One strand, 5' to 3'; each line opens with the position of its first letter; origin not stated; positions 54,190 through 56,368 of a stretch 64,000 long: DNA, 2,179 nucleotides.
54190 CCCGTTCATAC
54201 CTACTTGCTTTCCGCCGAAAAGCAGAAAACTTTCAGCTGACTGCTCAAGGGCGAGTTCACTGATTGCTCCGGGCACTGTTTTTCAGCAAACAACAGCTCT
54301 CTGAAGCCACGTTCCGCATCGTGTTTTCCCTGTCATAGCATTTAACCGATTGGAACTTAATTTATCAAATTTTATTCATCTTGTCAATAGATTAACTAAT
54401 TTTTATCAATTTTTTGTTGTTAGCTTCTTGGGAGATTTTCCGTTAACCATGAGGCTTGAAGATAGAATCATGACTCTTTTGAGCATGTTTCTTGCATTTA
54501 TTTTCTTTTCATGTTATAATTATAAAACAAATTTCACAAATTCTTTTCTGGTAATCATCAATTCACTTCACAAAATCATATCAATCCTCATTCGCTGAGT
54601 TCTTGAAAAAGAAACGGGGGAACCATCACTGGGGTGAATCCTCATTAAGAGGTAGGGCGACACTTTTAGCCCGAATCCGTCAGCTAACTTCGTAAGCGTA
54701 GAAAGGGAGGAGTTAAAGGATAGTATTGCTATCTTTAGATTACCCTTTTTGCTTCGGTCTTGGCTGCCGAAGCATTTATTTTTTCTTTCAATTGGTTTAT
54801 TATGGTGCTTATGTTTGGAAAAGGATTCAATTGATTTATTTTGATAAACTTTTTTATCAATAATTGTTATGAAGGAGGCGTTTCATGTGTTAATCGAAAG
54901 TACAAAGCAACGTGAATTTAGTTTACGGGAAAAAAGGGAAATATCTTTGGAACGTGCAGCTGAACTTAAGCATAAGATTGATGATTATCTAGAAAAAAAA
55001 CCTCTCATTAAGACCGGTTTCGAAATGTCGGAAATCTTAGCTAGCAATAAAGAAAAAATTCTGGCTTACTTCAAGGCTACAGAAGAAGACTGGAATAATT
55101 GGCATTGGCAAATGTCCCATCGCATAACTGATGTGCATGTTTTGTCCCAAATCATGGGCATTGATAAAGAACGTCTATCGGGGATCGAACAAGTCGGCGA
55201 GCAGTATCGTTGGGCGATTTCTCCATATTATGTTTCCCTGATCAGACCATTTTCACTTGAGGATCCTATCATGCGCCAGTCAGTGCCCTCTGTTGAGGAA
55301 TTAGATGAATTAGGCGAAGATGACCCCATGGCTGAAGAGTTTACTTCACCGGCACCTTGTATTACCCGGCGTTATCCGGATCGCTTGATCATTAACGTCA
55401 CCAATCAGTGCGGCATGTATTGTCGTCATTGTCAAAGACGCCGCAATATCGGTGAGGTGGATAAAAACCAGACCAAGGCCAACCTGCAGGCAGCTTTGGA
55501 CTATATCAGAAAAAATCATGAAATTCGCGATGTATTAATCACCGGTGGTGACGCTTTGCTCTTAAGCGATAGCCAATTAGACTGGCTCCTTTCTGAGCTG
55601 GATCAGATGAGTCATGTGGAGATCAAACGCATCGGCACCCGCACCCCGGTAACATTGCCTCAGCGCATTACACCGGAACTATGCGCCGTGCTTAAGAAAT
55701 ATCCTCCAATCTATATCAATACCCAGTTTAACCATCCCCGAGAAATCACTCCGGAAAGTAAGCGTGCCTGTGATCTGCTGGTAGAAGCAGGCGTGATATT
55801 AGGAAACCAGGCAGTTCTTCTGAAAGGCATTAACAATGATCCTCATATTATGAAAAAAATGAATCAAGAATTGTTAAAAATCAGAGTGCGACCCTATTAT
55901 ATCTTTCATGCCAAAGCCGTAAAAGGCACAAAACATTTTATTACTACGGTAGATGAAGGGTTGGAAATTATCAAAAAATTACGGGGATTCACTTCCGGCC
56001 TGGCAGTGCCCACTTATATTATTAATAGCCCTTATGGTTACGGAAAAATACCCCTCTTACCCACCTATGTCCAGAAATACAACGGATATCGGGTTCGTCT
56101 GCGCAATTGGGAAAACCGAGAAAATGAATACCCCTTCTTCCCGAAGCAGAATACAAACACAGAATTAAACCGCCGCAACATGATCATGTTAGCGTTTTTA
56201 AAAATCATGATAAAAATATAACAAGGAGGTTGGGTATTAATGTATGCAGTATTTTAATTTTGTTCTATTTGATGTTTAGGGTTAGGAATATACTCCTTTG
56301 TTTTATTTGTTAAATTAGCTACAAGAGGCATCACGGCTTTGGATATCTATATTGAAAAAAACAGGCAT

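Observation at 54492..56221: c-di-AMP riboswitch in front of a glutamate (not lysine) 2,3-aminomutase: candidate c-di-AMP-controlled beta-glutamate osmolyte module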

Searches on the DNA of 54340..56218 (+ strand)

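Call 14: search_rna_families(source=window, start=54340, end=54900, threshold=evalue, max_evalue=10)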
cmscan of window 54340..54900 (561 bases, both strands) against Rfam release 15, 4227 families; matches with E-value up to 10: 3.
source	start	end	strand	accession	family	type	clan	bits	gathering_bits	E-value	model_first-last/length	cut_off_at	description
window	54583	54714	+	RF00379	c-di-AMP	Cis-reg; riboswitch;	-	110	38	2.2e-27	1-134/134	no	c-di-AMP riboswitch aptamer (ydaO/yuaA leader)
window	54835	54886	+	RF02270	nse_sRNA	Gene;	-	17.5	75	2.6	1-73/73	no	Neisseria sigma-E sRNA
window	54436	54543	+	RF01242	snR36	Gene; snRNA; snoRNA; HACA-box;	CL00035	15.7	43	2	1-180/180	no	Small nucleolar RNA snR36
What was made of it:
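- Closest known: Tandem Na+-I / c-di-AMP riboswitches before eam of Desulfotomaculum. Different: The window has no Na+ aptamer, even at E<=10 (call 14).
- Tried and rejected: I looked for a Na+ riboswitch or any other RNA family in the leader and found none at E<=10 (call 14).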

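Call 28: search_rna_families(sources=[L001, L002, L003, L004, L005, L006, L007, L008, L009, L010, L011, L012, L013, L014, L015, L016, L017, L018, L019, L020], threshold=gathering)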
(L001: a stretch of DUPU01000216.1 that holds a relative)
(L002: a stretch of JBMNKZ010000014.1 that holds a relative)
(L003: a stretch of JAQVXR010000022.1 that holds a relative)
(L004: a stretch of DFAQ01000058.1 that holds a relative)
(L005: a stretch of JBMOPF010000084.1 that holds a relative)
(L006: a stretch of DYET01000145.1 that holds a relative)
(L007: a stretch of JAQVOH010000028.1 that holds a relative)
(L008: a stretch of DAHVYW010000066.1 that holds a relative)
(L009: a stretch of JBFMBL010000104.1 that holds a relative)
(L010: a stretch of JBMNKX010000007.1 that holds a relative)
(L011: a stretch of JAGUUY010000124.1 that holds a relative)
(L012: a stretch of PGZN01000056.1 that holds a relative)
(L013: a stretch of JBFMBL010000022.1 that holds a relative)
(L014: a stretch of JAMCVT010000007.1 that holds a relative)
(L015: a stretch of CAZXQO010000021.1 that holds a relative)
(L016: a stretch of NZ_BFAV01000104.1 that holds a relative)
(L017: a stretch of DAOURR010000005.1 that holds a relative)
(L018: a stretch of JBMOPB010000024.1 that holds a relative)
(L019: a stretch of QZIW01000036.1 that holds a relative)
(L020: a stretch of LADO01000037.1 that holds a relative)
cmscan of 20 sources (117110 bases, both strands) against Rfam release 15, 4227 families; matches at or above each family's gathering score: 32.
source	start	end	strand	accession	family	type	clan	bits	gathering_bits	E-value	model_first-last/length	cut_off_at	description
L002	2235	2366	+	RF00379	c-di-AMP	Cis-reg; riboswitch;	-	108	38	1.6e-24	1-134/134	no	c-di-AMP riboswitch aptamer (ydaO/yuaA leader)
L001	2271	2402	+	RF00379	c-di-AMP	Cis-reg; riboswitch;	-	107.8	38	1.8e-24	1-134/134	no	c-di-AMP riboswitch aptamer (ydaO/yuaA leader)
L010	411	679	-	RF00230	T-box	Cis-reg; leader;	-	103.1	93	2.2e-21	1-219/219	no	T-box leader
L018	2199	2376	+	RF00379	c-di-AMP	Cis-reg; riboswitch;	-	100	38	2.8e-22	1-134/134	no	c-di-AMP riboswitch aptamer (ydaO/yuaA leader)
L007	2242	2399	+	RF00379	c-di-AMP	Cis-reg; riboswitch;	-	99.1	38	4.9e-22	1-134/134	no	c-di-AMP riboswitch aptamer (ydaO/yuaA leader)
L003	2258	2401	+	RF00379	c-di-AMP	Cis-reg; riboswitch;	-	97.6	38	1.3e-21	1-134/134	no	c-di-AMP riboswitch aptamer (ydaO/yuaA leader)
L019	2204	2421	+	RF00379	c-di-AMP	Cis-reg; riboswitch;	-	97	38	1.8e-21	1-134/134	no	c-di-AMP riboswitch aptamer (ydaO/yuaA leader)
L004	2230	2387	+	RF00379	c-di-AMP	Cis-reg; riboswitch;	-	96.8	38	2.2e-21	1-134/134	no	c-di-AMP riboswitch aptamer (ydaO/yuaA leader)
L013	2176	2362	+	RF00379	c-di-AMP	Cis-reg; riboswitch;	-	96.2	38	3.2e-21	1-134/134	no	c-di-AMP riboswitch aptamer (ydaO/yuaA leader)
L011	2178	2391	+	RF00379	c-di-AMP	Cis-reg; riboswitch;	-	94.1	38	1.2e-20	1-134/134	no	c-di-AMP riboswitch aptamer (ydaO/yuaA leader)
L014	2175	2412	+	RF00379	c-di-AMP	Cis-reg; riboswitch;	-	92.8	38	2.8e-20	1-134/134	no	c-di-AMP riboswitch aptamer (ydaO/yuaA leader)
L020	2166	2383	+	RF00379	c-di-AMP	Cis-reg; riboswitch;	-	91.8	38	5.3e-20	1-134/134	no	c-di-AMP riboswitch aptamer (ydaO/yuaA leader)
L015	2060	2247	+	RF00379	c-di-AMP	Cis-reg; riboswitch;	-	91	38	8.7e-20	1-134/134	no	c-di-AMP riboswitch aptamer (ydaO/yuaA leader)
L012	2178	2329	+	RF00379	c-di-AMP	Cis-reg; riboswitch;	-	90.5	38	1.3e-19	1-134/134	no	c-di-AMP riboswitch aptamer (ydaO/yuaA leader)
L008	2223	2371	+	RF00379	c-di-AMP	Cis-reg; riboswitch;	-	87.9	38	6.4e-19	1-134/134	no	c-di-AMP riboswitch aptamer (ydaO/yuaA leader)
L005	2206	2419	+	RF00379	c-di-AMP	Cis-reg; riboswitch;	-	87.4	38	8.8e-19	1-134/134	no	c-di-AMP riboswitch aptamer (ydaO/yuaA leader)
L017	2105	2342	+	RF00379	c-di-AMP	Cis-reg; riboswitch;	-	86.8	38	1.3e-18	1-134/134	no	c-di-AMP riboswitch aptamer (ydaO/yuaA leader)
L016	2145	2382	+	RF00379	c-di-AMP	Cis-reg; riboswitch;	-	85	38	4.1e-18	1-134/134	no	c-di-AMP riboswitch aptamer (ydaO/yuaA leader)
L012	1636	1708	+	RF00005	tRNA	Gene; tRNA;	CL00001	75.5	29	1.7e-14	1-71/71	no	tRNA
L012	1252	1324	+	RF00005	tRNA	Gene; tRNA;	CL00001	73.9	29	4.8e-14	1-71/71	no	tRNA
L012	938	1011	+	RF00005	tRNA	Gene; tRNA;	CL00001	69.4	29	8.6e-13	1-71/71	no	tRNA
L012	1169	1239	+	RF00005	tRNA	Gene; tRNA;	CL00001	67.6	29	2.7e-12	1-71/71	no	tRNA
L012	1363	1435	+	RF00005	tRNA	Gene; tRNA;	CL00001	64.1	29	2.4e-11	1-71/71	no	tRNA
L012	1557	1629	+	RF00005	tRNA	Gene; tRNA;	CL00001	61.6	29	1.2e-10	1-71/71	no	tRNA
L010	2263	2409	+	RF00379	c-di-AMP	Cis-reg; riboswitch;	-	61.4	38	1.5e-11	1-134/134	no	c-di-AMP riboswitch aptamer (ydaO/yuaA leader)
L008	687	768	-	RF00005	tRNA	Gene; tRNA;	CL00001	56.7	29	2.6e-09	1-71/71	no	tRNA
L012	6019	6100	+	RF00005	tRNA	Gene; tRNA;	CL00001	56.7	29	2.6e-09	1-71/71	no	tRNA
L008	2068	2126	+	RF03071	Sodium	Cis-reg; riboswitch;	-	49.4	40.5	6.1e-07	1-55/55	no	Na+ riboswitch aptamer (DUF1646)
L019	2052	2112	+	RF03071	Sodium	Cis-reg; riboswitch;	-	47.9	40.5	1.5e-06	1-55/55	no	Na+ riboswitch aptamer (DUF1646)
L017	1941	2001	+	RF03071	Sodium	Cis-reg; riboswitch;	-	46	40.5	4.5e-06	1-55/55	no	Na+ riboswitch aptamer (DUF1646)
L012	2064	2121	+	RF03071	Sodium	Cis-reg; riboswitch;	-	43.3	40.5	2.2e-05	1-55/55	no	Na+ riboswitch aptamer (DUF1646)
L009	1222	1408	+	RF00379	c-di-AMP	Cis-reg; riboswitch;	-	41.6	38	5.2e-06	1-134/134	no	c-di-AMP riboswitch aptamer (ydaO/yuaA leader)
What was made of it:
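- Tandem Na+ riboswitches occur in L008, L012, L017 and L019 (call 28).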

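Call 29: search_rna_families(sources=[L021, L022, L023, L024, L025, L026, L027, L028, L029, L030, L031, L032, L033, L034, L035, L036, L037, L038, L039, L040], threshold=gathering)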
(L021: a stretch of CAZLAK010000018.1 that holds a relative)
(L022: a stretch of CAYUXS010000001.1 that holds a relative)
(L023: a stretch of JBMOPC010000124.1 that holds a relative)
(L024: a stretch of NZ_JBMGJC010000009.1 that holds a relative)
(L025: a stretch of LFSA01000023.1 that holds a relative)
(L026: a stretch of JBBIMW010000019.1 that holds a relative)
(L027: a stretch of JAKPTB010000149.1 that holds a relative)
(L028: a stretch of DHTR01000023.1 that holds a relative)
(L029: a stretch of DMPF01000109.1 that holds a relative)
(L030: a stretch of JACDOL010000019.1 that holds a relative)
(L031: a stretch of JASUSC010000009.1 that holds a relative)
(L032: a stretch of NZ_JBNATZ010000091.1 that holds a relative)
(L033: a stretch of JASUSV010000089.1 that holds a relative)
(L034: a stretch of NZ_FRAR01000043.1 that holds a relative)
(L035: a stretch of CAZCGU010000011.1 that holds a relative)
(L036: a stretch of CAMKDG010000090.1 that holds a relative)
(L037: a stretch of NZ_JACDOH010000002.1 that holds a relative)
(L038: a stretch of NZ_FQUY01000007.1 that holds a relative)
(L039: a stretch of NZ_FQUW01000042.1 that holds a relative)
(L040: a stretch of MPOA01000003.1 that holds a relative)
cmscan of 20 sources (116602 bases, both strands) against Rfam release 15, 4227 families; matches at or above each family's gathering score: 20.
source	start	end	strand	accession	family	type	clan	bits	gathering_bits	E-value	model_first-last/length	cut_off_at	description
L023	2285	2424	+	RF00379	c-di-AMP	Cis-reg; riboswitch;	-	108.6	38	1.1e-24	1-134/134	no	c-di-AMP riboswitch aptamer (ydaO/yuaA leader)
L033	2239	2383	+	RF00379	c-di-AMP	Cis-reg; riboswitch;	-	108.2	38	1.4e-24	1-134/134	no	c-di-AMP riboswitch aptamer (ydaO/yuaA leader)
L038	2316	2454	+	RF00379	c-di-AMP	Cis-reg; riboswitch;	-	107.5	38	2.3e-24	1-134/134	no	c-di-AMP riboswitch aptamer (ydaO/yuaA leader)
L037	2243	2376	+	RF00379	c-di-AMP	Cis-reg; riboswitch;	-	104.9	38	1.2e-23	1-134/134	no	c-di-AMP riboswitch aptamer (ydaO/yuaA leader)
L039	1396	1561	+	RF00379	c-di-AMP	Cis-reg; riboswitch;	-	104.9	38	1.2e-23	1-134/134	no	c-di-AMP riboswitch aptamer (ydaO/yuaA leader)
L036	2354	2492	+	RF00379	c-di-AMP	Cis-reg; riboswitch;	-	104.8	38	1.3e-23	1-134/134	no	c-di-AMP riboswitch aptamer (ydaO/yuaA leader)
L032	2149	2337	+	RF00379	c-di-AMP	Cis-reg; riboswitch;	-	102.4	38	5.8e-23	1-134/134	no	c-di-AMP riboswitch aptamer (ydaO/yuaA leader)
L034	2351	2492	+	RF00379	c-di-AMP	Cis-reg; riboswitch;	-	100.9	38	1.5e-22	1-134/134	no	c-di-AMP riboswitch aptamer (ydaO/yuaA leader)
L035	2190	2394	+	RF00379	c-di-AMP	Cis-reg; riboswitch;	-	100.2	38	2.4e-22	1-134/134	no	c-di-AMP riboswitch aptamer (ydaO/yuaA leader)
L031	2157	2308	+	RF00379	c-di-AMP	Cis-reg; riboswitch;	-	99.1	38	4.9e-22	1-134/134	no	c-di-AMP riboswitch aptamer (ydaO/yuaA leader)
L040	2223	2366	+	RF00379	c-di-AMP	Cis-reg; riboswitch;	-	96.6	38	2.4e-21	1-134/134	no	c-di-AMP riboswitch aptamer (ydaO/yuaA leader)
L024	2103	2344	+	RF00379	c-di-AMP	Cis-reg; riboswitch;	-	95.4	38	5.4e-21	1-134/134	no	c-di-AMP riboswitch aptamer (ydaO/yuaA leader)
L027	2186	2392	+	RF00379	c-di-AMP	Cis-reg; riboswitch;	-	94.2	38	1.1e-20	1-134/134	no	c-di-AMP riboswitch aptamer (ydaO/yuaA leader)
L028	2185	2391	+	RF00379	c-di-AMP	Cis-reg; riboswitch;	-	92.1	38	4.2e-20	1-134/134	no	c-di-AMP riboswitch aptamer (ydaO/yuaA leader)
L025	456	670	+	RF00379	c-di-AMP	Cis-reg; riboswitch;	-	91.2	38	7.8e-20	1-134/134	no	c-di-AMP riboswitch aptamer (ydaO/yuaA leader)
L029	1043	1237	+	RF00379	c-di-AMP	Cis-reg; riboswitch;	-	84.6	38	5.5e-18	1-134/134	no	c-di-AMP riboswitch aptamer (ydaO/yuaA leader)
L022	3807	3879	-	RF00005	tRNA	Gene; tRNA;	CL00001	77.5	29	4.9e-15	1-71/71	no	tRNA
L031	4870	4942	+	RF00005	tRNA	Gene; tRNA;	CL00001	66.6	29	4.9e-12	1-71/71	no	tRNA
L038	5993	6077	-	RF00005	tRNA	Gene; tRNA;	CL00001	50.7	29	1.1e-07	1-71/71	no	tRNA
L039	241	311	+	RF00029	Intron_gpII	Intron;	-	45.1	40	2.2e-05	1-77/77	no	Group II catalytic intron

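Call 31: search_rna_families(sources=[L041, L042, L043, L044, L045, L046, L047, L048, L049, L050, L051, L052, L053, L054, L055, L056, L057, L058, L059, L060], threshold=gathering)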
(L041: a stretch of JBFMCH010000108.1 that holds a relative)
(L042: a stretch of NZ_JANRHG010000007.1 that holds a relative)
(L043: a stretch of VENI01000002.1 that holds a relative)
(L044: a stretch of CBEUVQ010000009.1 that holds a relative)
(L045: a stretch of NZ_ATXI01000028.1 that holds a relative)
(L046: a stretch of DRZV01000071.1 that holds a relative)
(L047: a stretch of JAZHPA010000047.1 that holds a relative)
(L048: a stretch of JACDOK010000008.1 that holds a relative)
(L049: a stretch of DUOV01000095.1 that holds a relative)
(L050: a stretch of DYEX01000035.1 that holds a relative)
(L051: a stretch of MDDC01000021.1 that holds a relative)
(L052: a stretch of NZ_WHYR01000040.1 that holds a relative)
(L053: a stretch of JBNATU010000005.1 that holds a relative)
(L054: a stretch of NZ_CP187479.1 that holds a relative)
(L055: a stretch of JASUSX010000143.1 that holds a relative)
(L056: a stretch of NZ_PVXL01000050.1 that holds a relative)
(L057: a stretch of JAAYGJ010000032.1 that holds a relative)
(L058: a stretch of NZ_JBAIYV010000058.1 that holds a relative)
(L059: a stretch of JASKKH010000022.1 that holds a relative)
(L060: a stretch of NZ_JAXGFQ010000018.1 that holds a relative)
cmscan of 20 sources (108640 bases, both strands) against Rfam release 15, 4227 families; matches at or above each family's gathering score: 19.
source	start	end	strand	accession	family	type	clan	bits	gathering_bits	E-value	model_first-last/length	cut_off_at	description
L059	1235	1365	+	RF00379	c-di-AMP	Cis-reg; riboswitch;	-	108.8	38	8.9e-25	1-134/134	no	c-di-AMP riboswitch aptamer (ydaO/yuaA leader)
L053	2246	2379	+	RF00379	c-di-AMP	Cis-reg; riboswitch;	-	107.3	38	2.4e-24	1-134/134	no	c-di-AMP riboswitch aptamer (ydaO/yuaA leader)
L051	2289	2418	+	RF00379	c-di-AMP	Cis-reg; riboswitch;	-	104.7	38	1.3e-23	1-134/134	no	c-di-AMP riboswitch aptamer (ydaO/yuaA leader)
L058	2325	2461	+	RF00379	c-di-AMP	Cis-reg; riboswitch;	-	104.6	38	1.3e-23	1-134/134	no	c-di-AMP riboswitch aptamer (ydaO/yuaA leader)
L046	1327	1465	+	RF00379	c-di-AMP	Cis-reg; riboswitch;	-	104.1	38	1.8e-23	1-134/134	no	c-di-AMP riboswitch aptamer (ydaO/yuaA leader)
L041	2317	2454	+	RF00379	c-di-AMP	Cis-reg; riboswitch;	-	103.9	38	2.1e-23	1-134/134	no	c-di-AMP riboswitch aptamer (ydaO/yuaA leader)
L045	545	680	+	RF00379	c-di-AMP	Cis-reg; riboswitch;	-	101.5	38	9.7e-23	1-134/134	no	c-di-AMP riboswitch aptamer (ydaO/yuaA leader)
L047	2254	2391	+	RF00379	c-di-AMP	Cis-reg; riboswitch;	-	101.1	38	1.2e-22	1-134/134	no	c-di-AMP riboswitch aptamer (ydaO/yuaA leader)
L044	2157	2288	+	RF00379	c-di-AMP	Cis-reg; riboswitch;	-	100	38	2.6e-22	1-134/134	no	c-di-AMP riboswitch aptamer (ydaO/yuaA leader)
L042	2270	2423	+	RF00379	c-di-AMP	Cis-reg; riboswitch;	-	99.9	38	2.8e-22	1-134/134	no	c-di-AMP riboswitch aptamer (ydaO/yuaA leader)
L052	2180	2352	+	RF00379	c-di-AMP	Cis-reg; riboswitch;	-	99.2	38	4.2e-22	1-134/134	no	c-di-AMP riboswitch aptamer (ydaO/yuaA leader)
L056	2178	2395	+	RF00379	c-di-AMP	Cis-reg; riboswitch;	-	97.7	38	1.1e-21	1-134/134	no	c-di-AMP riboswitch aptamer (ydaO/yuaA leader)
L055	2264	2411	+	RF00379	c-di-AMP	Cis-reg; riboswitch;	-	97.1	38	1.7e-21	1-134/134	no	c-di-AMP riboswitch aptamer (ydaO/yuaA leader)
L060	138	332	+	RF00379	c-di-AMP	Cis-reg; riboswitch;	-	95.9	38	3.5e-21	1-134/134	no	c-di-AMP riboswitch aptamer (ydaO/yuaA leader)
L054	2263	2401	+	RF00379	c-di-AMP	Cis-reg; riboswitch;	-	93.7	38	1.5e-20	1-134/134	no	c-di-AMP riboswitch aptamer (ydaO/yuaA leader)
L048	2168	2312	+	RF00379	c-di-AMP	Cis-reg; riboswitch;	-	93.4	38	1.7e-20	1-134/134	no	c-di-AMP riboswitch aptamer (ydaO/yuaA leader)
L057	3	197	+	RF00379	c-di-AMP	Cis-reg; riboswitch;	-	91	38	8.3e-20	7-134/134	no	c-di-AMP riboswitch aptamer (ydaO/yuaA leader)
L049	2130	2340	+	RF00379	c-di-AMP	Cis-reg; riboswitch;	-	90.1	38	1.5e-19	1-134/134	no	c-di-AMP riboswitch aptamer (ydaO/yuaA leader)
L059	163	235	+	RF00005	tRNA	Gene; tRNA;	CL00001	64.9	29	1.3e-11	1-71/71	no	tRNA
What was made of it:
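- The M. thermoacetica locus L051 carries RF00379 (call 31).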

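Call 32: search_rna_families(sources=[L061, L062, L063, L064, L065, L066, L067, L068, L069, L070, L071, L072, L073, L074, L075, L076, L077, L078, L079, L080], threshold=gathering)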
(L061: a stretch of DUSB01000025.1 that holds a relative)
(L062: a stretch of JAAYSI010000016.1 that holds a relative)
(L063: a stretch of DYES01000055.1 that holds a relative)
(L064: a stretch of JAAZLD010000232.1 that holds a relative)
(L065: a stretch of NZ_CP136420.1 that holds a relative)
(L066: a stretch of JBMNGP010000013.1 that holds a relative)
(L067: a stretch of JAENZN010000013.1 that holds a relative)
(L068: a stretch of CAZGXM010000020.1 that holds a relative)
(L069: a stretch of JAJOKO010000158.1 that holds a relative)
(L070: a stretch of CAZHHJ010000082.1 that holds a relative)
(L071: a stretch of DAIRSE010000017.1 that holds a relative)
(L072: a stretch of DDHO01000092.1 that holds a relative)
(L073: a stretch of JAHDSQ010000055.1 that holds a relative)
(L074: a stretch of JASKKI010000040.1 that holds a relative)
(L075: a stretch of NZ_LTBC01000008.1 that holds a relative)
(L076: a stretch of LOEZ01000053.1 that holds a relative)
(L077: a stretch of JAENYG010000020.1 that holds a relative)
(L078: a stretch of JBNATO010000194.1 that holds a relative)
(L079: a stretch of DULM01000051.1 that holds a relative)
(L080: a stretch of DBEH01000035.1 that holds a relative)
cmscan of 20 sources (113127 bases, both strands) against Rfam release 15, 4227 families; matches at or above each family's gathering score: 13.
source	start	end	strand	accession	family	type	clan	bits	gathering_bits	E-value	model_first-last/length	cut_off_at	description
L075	2278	2407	+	RF00379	c-di-AMP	Cis-reg; riboswitch;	-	107.3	38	2.5e-24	1-134/134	no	c-di-AMP riboswitch aptamer (ydaO/yuaA leader)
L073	2272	2406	+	RF00379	c-di-AMP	Cis-reg; riboswitch;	-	101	38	1.4e-22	1-134/134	no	c-di-AMP riboswitch aptamer (ydaO/yuaA leader)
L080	2246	2387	+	RF00379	c-di-AMP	Cis-reg; riboswitch;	-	99.9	38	2.9e-22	1-134/134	no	c-di-AMP riboswitch aptamer (ydaO/yuaA leader)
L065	2220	2414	+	RF00379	c-di-AMP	Cis-reg; riboswitch;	-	99.1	38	4.7e-22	1-134/134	no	c-di-AMP riboswitch aptamer (ydaO/yuaA leader)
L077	2025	2162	+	RF00379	c-di-AMP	Cis-reg; riboswitch;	-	99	38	5e-22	1-134/134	no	c-di-AMP riboswitch aptamer (ydaO/yuaA leader)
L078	2127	2331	+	RF00379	c-di-AMP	Cis-reg; riboswitch;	-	97.8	38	1.1e-21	1-134/134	no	c-di-AMP riboswitch aptamer (ydaO/yuaA leader)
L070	1700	1837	+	RF00379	c-di-AMP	Cis-reg; riboswitch;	-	95.9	38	3.7e-21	1-134/134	no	c-di-AMP riboswitch aptamer (ydaO/yuaA leader)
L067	2031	2168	+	RF00379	c-di-AMP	Cis-reg; riboswitch;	-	94.6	38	8.3e-21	1-134/134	no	c-di-AMP riboswitch aptamer (ydaO/yuaA leader)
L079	185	381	+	RF00379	c-di-AMP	Cis-reg; riboswitch;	-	92.6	38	3e-20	1-134/134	no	c-di-AMP riboswitch aptamer (ydaO/yuaA leader)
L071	2263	2401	+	RF00379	c-di-AMP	Cis-reg; riboswitch;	-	92.3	38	3.7e-20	1-134/134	no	c-di-AMP riboswitch aptamer (ydaO/yuaA leader)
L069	67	266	+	RF00379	c-di-AMP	Cis-reg; riboswitch;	-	86.9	38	1.2e-18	2-134/134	no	c-di-AMP riboswitch aptamer (ydaO/yuaA leader)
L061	1591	1672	-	RF00005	tRNA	Gene; tRNA;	CL00001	56.4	29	3e-09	1-71/71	no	tRNA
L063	1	46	+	RF00379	c-di-AMP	Cis-reg; riboswitch;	-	40.3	38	1.1e-05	89-134/134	5'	c-di-AMP riboswitch aptamer (ydaO/yuaA leader)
